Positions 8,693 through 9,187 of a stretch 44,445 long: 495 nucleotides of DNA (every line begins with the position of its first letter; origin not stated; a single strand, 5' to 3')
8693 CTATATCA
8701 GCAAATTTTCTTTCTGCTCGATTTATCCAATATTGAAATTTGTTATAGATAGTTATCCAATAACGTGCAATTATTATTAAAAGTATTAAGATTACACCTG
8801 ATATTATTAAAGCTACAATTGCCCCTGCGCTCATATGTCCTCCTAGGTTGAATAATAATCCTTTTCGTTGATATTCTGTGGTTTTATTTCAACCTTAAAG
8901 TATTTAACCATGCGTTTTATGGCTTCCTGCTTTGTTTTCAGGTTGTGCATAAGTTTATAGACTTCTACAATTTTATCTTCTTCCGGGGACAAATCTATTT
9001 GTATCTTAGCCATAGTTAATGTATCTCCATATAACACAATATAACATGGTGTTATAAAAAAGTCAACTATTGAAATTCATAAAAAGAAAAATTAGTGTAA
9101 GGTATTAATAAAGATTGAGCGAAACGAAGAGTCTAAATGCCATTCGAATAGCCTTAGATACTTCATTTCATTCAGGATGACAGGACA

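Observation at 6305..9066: Compact AT-rich operon: RHH regulator, LemA, Nudix::metallophosphoesterase fusion, 2H phosphoesterase and a 37-aa membrane peptide; candidate undescribed nucleotide-signal or RNA-end processing module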

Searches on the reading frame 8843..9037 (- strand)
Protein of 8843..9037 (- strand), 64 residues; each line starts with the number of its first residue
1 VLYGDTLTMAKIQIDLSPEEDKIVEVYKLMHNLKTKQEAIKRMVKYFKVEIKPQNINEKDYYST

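Call 3: search_protein_families(library=pfam, proteins=[window:8843-9037:-], max_evalue=0.1)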
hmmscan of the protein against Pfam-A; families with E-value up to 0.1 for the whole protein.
window:8843-9037:- (64 aa): 1 family
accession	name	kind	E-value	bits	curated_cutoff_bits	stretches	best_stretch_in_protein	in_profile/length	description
PF04358.19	DsrC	-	0.032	15.1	24.9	1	10-62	31-83/107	DsrC like protein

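Call 4: search_protein_families(library=ncbifam, proteins=[window:8843-9037:-], max_evalue=0.1)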
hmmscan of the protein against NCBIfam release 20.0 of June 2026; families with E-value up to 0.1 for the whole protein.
window:8843-9037:- (64 aa): 0 families

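Call 5: search_protein_families(library=padloc, proteins=[window:8843-9037:-], max_evalue=0.1)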
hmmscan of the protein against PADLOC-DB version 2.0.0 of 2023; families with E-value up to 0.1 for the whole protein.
window:8843-9037:- (64 aa): 0 families

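Call 6: search_protein_families(library=phrogs, proteins=[window:8843-9037:-], max_evalue=0.01)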
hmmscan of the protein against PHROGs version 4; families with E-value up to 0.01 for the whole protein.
window:8843-9037:- (64 aa): 0 families

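Call 43: find_related_loci(query=A3, collection=viral_contigs, flank=8000)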
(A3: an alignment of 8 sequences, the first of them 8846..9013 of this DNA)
Query A3 (56 aa) in viral_contigs; peptide patterns used: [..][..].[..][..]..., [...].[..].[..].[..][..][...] (x = any residue, [..] = any of these).
276 stretches matched a pattern, but none encodes a relative of the query by tblastn (E <= 1e-3).

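Call 56: search_solved_structures(query=A3, max_evalue=10, show_alignments=3)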
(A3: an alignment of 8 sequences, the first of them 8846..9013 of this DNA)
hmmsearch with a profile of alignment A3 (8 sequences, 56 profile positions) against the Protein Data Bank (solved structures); distinct sequences matched with E-value up to 10: 9.
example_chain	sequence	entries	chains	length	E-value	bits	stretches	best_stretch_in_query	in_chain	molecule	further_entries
2lhc_A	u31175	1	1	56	0.0038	20.7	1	19-47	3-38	Ga98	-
2lhd_A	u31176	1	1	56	0.0042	20.6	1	19-48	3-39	GB98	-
2lhg_A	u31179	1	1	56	0.0055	20.2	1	19-48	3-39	GB98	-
2jwu_A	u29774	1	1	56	0.013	19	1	19-41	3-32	Gb88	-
2kdm_A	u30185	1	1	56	0.013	19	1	19-48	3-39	DESIGNED PROTEIN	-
2kdl_A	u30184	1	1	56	0.014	18.9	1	19-37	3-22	designed protein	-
2lhe_A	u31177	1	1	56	0.019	18.4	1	19-48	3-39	Gb98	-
2jws_A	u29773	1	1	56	0.025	18.1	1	19-36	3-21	Ga88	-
3dv8_A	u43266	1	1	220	1.4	12.5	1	23-42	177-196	transcriptional regulator, Crp/Fnr family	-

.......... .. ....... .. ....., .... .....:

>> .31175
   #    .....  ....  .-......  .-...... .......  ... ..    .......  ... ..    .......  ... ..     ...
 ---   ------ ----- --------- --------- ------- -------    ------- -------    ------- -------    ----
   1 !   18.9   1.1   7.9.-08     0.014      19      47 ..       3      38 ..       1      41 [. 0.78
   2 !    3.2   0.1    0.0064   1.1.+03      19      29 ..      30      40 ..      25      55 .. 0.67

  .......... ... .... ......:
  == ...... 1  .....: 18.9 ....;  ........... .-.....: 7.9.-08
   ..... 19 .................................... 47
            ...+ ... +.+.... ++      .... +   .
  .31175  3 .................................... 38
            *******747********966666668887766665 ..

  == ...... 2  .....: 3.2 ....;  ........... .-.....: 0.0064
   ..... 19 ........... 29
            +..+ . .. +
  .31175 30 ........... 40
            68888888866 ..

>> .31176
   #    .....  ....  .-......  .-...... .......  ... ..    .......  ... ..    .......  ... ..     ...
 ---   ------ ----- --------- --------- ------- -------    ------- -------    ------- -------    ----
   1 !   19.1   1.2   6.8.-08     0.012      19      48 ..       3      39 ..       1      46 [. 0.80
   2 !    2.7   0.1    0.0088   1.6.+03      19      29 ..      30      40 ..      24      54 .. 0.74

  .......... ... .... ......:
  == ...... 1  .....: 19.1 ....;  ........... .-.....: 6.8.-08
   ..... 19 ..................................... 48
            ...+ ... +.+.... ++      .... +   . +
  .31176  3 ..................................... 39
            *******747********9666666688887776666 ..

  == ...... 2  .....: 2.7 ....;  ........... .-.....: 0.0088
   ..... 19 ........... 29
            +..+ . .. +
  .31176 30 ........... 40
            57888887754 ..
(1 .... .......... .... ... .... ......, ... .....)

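Call 57: find_homologous_proteins(query=window:8846-9013:-, max_evalue=0.001)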
Query window:8846-9013:- (56 aa): 193 proteins with E <= 0.001 among 193 candidates; the best 120 are listed.
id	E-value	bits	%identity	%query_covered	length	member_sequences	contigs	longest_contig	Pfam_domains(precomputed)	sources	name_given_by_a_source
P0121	1.2e-27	111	98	100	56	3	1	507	-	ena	-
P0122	1.4e-26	108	95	100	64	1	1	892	-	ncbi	-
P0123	7.3e-26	106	93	100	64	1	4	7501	-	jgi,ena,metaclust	jgi:hypothetical protein|metaclust:\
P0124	1.3e-25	105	93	100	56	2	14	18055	-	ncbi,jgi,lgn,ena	ncbi:MAG: hypothetical protein WCX07_05465 [Dehalococcoidales bacterium]|jgi:hypothetical protein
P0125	1.4e-25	105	91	100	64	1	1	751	-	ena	-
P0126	7.8e-25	102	88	100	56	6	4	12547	-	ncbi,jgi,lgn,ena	jgi:hypothetical protein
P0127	2.4e-24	101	91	100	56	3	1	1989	-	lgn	-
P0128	9.1e-24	99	89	100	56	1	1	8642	-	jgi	jgi:Protein of unknown function (DUF2683)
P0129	2.1e-23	98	91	100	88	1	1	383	-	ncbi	-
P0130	3.0e-23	97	86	100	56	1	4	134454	-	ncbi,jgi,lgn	jgi:hypothetical protein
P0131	3.6e-23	97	84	100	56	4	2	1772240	-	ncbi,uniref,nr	ncbi:MAG: DUF2683 family protein [Dehalogenimonas sp.]|uniref:Uncharacterized protein n=1 Tax=Candid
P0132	3.8e-23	97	86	100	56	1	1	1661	-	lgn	-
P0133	3.6e-22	94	82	100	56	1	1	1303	-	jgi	jgi:hypothetical protein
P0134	8.1e-21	90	80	100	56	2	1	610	-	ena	-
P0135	2.7e-20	88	82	100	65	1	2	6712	-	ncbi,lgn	-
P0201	2.7e-18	82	76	96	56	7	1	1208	-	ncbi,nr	ncbi:MAG: DUF2683 family protein [Bacteroidales bacterium]|nr:DUF2683 family protein [Bacteroidales 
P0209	4.5e-18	81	74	96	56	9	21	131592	-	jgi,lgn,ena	-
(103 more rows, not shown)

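Call 62: predict_structure(alignment_id=A4)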
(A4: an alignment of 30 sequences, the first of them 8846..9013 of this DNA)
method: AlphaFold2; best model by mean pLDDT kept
length: 56 residues; sequences in the alignment: 30
mean_pLDDT: 69.3   pTM: 0.48
mean pLDDT of the five models: 69.3, 65.8, 65.0, 59.5, 57.2
residues with pLDDT >= 90: 0; 70-90: 31; 50-70: 12; < 50: 13
segments of 3 or more residues with pLDDT < 50: 1-3, 48-56
pLDDT, mean of each block of 10 residues (from residue 1): 62 87 87 77 51 42
secondary structure, 60 per line:
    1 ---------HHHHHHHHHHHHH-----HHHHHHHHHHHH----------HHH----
elements in order: H10-22 H28-39

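Call 65: fold_search(model_id=the predicted structure, library=pdb)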
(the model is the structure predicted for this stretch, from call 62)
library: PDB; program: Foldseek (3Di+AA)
matches with E <= 10: 33; with E <= 0.001: 0
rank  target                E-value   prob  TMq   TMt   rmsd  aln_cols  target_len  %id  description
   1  6kyt_Q                1.1e+00  0.89  0.64  0.51   1.8        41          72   15  The structure of the M. tb toxin MazEF-mt1 complex (released 2020-08-05)
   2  6kyt_C                1.8e+00  0.77  0.65  0.51   1.7        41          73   15  The structure of the M. tb toxin MazEF-mt1 complex (released 2020-08-05)
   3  6kyt_P                2.4e+00  0.63  0.60  0.48   1.4        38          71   16  The structure of the M. tb toxin MazEF-mt1 complex (released 2020-08-05)
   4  7vp4_B                3.0e+00  0.47  0.54  0.48   1.5        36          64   14  Structure of a transcription factor and DNA complex (released 2022-10-19)
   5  7vp5_I                3.2e+00  0.38  0.54  0.55   2.6        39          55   15  Structure of a transcription factor and DNA complex (released 2022-10-19)
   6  3od2_B                3.2e+00  0.35  0.58  0.28   2.6        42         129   14  E. coli NikR soaked with excess nickel ions (released 2010-09-08)
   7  7vp2_B                3.6e+00  0.41  0.54  0.53   1.5        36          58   14  Structure of a transcription factor and DNA complex (released 2022-10-19)
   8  7vp4_E                3.6e+00  0.38  0.54  0.42   2.1        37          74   14  Structure of a transcription factor and DNA complex (released 2022-10-19)
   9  7vp4_I                4.2e+00  0.35  0.54  0.54   2.1        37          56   14  Structure of a transcription factor and DNA complex (released 2022-10-19)
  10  7vp5_F                4.2e+00  0.35  0.54  0.43   1.5        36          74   14  Structure of a transcription factor and DNA complex (released 2022-10-19)
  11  7vp5_J                4.5e+00  0.30  0.55  0.55   2.5        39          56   15  Structure of a transcription factor and DNA complex (released 2022-10-19)
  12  6a7v_D                5.1e+00  0.30  0.50  0.46   1.4        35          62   20  Crystal structure of Mycobacterium tuberculosis VapBC11 toxin-antitoxin complex (released 2018-10-10)
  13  2wvb_A                5.1e+00  0.25  0.58  0.28   2.6        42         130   12  Structural and mechanistic insights into Helicobacter pylori NikR function (released 2010-01-19)
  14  2caj_A                5.1e+00  0.18  0.53  0.26   6.3        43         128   14  NikR from Helicobacter pylori in closed trans-conformation and nickel bound to 4 intermediary sites (released 2006-07-17)
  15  7vp6_D                5.5e+00  0.35  0.57  0.67   1.3        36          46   14  Structure of a transcription factor and DNA complex (released 2022-10-19)
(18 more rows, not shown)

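Call 82: find_encoding_contigs(protein=P0131, flank=5000, max_places=2)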
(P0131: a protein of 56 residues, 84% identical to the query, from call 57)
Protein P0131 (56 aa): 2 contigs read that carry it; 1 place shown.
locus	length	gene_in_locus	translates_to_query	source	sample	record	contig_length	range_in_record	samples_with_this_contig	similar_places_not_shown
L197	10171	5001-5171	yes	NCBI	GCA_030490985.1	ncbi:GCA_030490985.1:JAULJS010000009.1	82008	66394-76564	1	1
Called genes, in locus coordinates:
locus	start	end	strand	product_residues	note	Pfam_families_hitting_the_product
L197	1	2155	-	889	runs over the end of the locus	PF00111:Fer2 (weak), PF13510:Fer2_4, PF10588:NADH-G_4Fe-4S_3, PF22117:Fer4_Nqo3 (weak), PF12838:Fer4_7 (weak), PF04879:Molybdop_Fe4S4, PF00384:Molybdopterin, PF01568:Molydop_binding, +1 more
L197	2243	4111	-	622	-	PF01512:Complex1_51K, PF10589:NADH_4Fe-4S, PF12797:Fer4_2 (faint), PF00037:Fer4 (weak), PF12837:Fer4_6 (weak), PF12838:Fer4_7 (weak), PF13187:Fer4_9 (weak), PF14697:Fer4_21 (weak)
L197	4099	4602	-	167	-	PF01257:2Fe-2S_thioredx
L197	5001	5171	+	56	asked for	-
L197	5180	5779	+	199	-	PF04011:LemA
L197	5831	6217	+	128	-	PF00293:NUDIX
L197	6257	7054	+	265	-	PF13563:2_5_RNA_ligase2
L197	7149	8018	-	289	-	PF02645:DegV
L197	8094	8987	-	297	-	PF00291:PALP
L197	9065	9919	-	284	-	PF02401:LYTB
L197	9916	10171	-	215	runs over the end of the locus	PF01553:Acyltransferase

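Call 83: find_encoding_contigs(protein=P0201, flank=5000, max_places=2)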
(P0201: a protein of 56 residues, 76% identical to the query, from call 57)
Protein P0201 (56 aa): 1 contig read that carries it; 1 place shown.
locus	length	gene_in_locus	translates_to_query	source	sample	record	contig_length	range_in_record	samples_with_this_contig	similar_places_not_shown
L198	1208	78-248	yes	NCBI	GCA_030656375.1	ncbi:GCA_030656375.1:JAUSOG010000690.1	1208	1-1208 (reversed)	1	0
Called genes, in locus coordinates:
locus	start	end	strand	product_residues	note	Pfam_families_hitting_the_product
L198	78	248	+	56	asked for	-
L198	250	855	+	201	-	PF04011:LemA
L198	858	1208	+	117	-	PF00293:NUDIX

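Call 84: find_encoding_contigs(protein=P0209, flank=5000, max_places=3)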
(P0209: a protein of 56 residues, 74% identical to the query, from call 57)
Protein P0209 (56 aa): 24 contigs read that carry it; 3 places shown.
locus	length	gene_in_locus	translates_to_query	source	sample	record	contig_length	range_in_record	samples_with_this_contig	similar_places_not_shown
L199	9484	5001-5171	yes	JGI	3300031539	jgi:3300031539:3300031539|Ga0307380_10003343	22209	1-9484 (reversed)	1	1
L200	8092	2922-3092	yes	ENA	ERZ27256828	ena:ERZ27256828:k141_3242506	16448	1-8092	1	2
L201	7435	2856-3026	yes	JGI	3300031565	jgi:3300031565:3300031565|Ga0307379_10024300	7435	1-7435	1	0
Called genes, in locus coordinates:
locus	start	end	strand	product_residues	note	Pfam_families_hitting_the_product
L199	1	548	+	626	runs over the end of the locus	PF00089:Trypsin, PF13365:Trypsin_2, PF00188:CAP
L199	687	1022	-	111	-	PF06262:Zincin_1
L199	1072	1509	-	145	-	PF00226:DnaJ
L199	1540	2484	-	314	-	PF01145:Band_7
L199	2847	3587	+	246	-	PF08378:NERD, PF01396:Zn_ribbon_Top1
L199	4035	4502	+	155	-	PF00293:NUDIX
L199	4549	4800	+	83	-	-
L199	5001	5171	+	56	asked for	-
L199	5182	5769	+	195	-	PF04011:LemA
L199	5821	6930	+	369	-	-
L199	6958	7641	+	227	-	PF13563:2_5_RNA_ligase2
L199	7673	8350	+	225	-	-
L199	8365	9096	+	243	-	-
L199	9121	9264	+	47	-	-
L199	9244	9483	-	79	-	?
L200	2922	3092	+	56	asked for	-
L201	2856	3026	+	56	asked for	-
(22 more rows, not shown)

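Call 87: search_protein_families(library=ncbifam, proteins=[L199:5821-6930:+, L199:7673-8350:+, L199:8365-9096:+, L199:4549-4800:+, window:8846-9013:-], max_evalue=0.01)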
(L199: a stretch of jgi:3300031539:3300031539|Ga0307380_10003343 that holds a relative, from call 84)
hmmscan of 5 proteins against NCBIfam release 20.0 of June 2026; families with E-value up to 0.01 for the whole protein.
L199:5821-6930:+ (369 aa): 0 families

L199:7673-8350:+ (225 aa): 0 families

L199:8365-9096:+ (243 aa): 0 families

L199:4549-4800:+ (83 aa): 0 families

window:8846-9013:- (56 aa): 0 families

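Call 100: search_protein_families(library=padloc, proteins=[L199:2847-3587:+], max_evalue=0.001)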
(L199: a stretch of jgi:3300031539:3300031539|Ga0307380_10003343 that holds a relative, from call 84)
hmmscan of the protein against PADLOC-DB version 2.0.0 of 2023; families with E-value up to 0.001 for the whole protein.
L199:2847-3587:+ (246 aa): 1 family
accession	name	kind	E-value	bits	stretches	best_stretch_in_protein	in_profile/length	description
PDLC02512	PglW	-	2.3e-08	30.4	1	37-128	29-119/1403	PglW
